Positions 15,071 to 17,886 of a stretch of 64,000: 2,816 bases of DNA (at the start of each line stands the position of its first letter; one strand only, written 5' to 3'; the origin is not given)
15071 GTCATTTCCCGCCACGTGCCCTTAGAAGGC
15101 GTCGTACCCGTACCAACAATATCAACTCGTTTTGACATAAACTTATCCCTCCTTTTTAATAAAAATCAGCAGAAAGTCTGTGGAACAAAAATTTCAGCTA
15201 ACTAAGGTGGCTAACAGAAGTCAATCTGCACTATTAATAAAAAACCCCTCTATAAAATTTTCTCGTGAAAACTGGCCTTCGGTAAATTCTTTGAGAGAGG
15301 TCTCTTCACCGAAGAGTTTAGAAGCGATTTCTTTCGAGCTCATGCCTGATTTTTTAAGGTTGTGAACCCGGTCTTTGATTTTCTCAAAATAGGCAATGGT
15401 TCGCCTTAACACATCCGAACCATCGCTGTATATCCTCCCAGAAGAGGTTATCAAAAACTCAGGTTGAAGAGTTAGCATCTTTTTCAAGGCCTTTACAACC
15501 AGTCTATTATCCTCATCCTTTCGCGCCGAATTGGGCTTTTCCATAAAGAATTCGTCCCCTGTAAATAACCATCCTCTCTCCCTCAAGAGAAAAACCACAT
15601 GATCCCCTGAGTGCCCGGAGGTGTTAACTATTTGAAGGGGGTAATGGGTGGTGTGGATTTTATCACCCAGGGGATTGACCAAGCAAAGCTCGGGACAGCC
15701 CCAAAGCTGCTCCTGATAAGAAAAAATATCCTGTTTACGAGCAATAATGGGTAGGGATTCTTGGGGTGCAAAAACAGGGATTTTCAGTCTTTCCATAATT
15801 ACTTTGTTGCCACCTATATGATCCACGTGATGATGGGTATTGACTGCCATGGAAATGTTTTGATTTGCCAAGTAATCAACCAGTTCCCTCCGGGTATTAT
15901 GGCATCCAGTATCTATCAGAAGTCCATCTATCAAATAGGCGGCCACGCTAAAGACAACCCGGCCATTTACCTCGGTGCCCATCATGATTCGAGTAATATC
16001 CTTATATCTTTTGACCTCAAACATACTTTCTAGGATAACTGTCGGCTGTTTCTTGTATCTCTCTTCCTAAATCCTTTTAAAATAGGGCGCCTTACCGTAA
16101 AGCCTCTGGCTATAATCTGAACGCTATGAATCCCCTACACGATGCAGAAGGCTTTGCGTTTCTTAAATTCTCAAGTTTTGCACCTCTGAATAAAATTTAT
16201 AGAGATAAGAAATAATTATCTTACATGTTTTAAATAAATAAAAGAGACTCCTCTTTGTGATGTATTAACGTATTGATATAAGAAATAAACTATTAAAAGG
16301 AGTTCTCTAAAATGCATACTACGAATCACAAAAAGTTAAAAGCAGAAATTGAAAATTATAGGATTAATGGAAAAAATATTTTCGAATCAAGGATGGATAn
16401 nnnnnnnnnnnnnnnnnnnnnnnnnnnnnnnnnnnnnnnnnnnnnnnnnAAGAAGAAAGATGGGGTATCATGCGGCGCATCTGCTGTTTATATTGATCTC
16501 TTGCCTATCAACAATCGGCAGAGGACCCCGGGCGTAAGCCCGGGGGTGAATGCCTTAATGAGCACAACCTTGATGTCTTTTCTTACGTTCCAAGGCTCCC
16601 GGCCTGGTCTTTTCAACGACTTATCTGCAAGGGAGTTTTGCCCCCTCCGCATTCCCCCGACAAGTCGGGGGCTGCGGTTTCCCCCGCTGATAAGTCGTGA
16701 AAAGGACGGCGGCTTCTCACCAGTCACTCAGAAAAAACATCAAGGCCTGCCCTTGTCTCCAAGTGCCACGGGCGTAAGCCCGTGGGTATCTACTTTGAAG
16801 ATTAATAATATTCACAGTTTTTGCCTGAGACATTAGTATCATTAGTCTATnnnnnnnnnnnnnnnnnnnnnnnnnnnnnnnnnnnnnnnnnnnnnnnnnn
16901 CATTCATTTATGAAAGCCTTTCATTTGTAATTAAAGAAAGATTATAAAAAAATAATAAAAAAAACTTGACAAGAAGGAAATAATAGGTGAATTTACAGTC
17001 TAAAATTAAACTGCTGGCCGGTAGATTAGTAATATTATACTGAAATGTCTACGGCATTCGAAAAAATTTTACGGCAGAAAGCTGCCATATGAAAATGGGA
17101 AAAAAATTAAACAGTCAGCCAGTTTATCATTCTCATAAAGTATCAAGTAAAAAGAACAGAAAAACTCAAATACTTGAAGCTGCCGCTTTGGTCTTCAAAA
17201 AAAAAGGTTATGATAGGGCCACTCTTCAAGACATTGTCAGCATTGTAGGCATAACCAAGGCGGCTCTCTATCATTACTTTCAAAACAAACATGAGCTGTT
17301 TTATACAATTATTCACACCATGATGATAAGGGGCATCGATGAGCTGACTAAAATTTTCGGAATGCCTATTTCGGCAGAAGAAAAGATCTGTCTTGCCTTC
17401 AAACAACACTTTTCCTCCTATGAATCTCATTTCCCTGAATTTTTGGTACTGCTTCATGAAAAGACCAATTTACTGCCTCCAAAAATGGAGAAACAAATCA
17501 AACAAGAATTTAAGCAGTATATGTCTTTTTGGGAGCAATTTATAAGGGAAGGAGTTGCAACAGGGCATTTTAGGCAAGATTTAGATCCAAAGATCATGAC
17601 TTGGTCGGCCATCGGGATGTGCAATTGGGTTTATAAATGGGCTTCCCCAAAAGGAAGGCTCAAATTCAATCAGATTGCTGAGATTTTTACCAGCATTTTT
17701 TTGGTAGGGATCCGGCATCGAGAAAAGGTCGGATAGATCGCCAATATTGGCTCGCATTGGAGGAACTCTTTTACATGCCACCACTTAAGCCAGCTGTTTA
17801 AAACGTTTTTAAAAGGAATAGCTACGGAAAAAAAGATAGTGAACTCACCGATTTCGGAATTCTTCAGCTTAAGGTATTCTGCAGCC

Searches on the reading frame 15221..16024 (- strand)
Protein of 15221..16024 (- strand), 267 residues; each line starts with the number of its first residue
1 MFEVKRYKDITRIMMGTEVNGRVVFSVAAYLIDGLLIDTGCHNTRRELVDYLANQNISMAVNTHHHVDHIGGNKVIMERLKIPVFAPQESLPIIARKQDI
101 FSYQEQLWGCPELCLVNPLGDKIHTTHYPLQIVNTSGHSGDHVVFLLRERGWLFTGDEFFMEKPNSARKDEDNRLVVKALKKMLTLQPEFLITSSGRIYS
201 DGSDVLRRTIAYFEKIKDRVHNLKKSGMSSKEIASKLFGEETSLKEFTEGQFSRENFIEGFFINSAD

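Call 27: search_protein_families(library=pfam, proteins=[window:15221-16024:-], max_evalue=0.001)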
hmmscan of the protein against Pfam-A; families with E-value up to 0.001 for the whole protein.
window:15221-16024:- (267 aa): 2 families
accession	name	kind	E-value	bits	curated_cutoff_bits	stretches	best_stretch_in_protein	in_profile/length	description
PF00753.33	Lactamase_B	-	7.7e-22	78.6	22.7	1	24-193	3-194/196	Metallo-beta-lactamase superfamily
PF12706.13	Lactamase_B_2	-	0.00034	20.7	27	1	36-110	4-83/200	Beta-lactamase superfamily domain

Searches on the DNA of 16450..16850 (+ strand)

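Call 8: search_rna_families(source=window, start=16450, end=16850, threshold=evalue, max_evalue=10, show_alignments=3)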
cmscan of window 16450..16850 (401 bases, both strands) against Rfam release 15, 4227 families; matches with E-value up to 10: 4.
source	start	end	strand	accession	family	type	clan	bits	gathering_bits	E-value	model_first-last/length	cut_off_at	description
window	16494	16527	-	RF03776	mir-2068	Gene; miRNA;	-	16.8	99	0.76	1-68/68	no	mir-2068 microRNA precursor family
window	16693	16748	-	RF01162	sn668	Gene; snRNA; snoRNA; CD-box;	-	14.3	40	6.1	1-65/65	no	Small nucleolar RNA sn668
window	16649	16684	-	RF03143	S15-Halobacteria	Cis-reg; leader;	CL00121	14.2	49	4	1-66/66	no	S15-Halobacteria ribosomal protein leader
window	16517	16554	+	RF02684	Twister-P5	Gene; ribozyme;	CL00120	13.7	37.6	2.5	1-36/58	no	Type-P5 twister ribozyme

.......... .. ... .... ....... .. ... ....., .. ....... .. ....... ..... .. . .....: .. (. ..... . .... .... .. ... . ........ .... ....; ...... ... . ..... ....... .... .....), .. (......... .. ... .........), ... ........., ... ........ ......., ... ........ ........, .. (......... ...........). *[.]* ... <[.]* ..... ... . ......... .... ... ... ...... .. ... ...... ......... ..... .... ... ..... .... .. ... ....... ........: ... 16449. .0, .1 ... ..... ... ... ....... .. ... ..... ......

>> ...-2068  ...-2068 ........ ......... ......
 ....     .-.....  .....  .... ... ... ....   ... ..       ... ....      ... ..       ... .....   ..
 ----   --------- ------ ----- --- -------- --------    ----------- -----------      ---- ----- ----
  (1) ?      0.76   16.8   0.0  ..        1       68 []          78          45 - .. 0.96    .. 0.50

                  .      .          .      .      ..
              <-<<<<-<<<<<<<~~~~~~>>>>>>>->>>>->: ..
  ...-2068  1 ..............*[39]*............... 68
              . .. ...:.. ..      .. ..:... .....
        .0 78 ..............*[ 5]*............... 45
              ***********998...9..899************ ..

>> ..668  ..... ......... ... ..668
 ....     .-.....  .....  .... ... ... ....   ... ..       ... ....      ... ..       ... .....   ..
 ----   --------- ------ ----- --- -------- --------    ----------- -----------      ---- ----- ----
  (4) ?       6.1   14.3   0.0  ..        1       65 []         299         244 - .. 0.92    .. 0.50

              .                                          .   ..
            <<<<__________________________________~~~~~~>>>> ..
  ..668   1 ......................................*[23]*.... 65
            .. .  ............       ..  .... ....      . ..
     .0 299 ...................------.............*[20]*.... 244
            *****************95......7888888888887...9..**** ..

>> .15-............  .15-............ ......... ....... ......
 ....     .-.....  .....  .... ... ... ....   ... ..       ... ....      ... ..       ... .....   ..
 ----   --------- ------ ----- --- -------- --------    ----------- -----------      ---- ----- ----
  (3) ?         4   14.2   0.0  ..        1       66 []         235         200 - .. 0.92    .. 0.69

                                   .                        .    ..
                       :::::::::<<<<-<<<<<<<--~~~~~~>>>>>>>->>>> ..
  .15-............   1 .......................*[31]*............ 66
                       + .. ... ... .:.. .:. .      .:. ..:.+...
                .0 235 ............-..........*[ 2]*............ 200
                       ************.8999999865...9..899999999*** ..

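Call 56: search_dna_similar(query=window:16504-16794:+, collection=plasmids, mode=distant, max_evalue=0.001)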
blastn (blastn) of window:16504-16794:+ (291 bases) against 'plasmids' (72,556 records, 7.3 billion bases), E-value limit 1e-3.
No match.

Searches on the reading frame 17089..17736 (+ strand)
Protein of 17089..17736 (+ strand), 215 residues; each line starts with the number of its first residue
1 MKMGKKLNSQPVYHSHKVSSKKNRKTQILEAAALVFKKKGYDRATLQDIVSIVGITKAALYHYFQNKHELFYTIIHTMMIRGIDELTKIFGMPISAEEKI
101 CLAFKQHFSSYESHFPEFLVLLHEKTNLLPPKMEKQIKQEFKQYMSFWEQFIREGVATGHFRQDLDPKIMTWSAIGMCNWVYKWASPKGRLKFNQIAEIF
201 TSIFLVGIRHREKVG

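Call 27: search_protein_families(library=pfam, proteins=[window:17089-17736:+], max_evalue=0.001)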
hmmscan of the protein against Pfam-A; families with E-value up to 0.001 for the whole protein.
window:17089-17736:+ (215 aa): 4 families
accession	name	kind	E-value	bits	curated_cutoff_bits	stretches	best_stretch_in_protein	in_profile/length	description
PF17932.6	TetR_C_24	-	4e-25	88.7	26.4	1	95-207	3-113/114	Tetracyclin repressor-like, C-terminal domain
PF00440.29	TetR_N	-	1.1e-14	54.3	24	1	28-71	1-44/47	Bacterial regulatory proteins, tetR family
PF08359.16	TetR_C_4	-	2e-06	28.4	21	1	83-185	9-111/133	YsiA-like protein, C-terminal region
PF16925.10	TetR_C_13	-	0.00023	22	27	1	129-177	37-85/109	Tetracyclin repressor-like, C-terminal domain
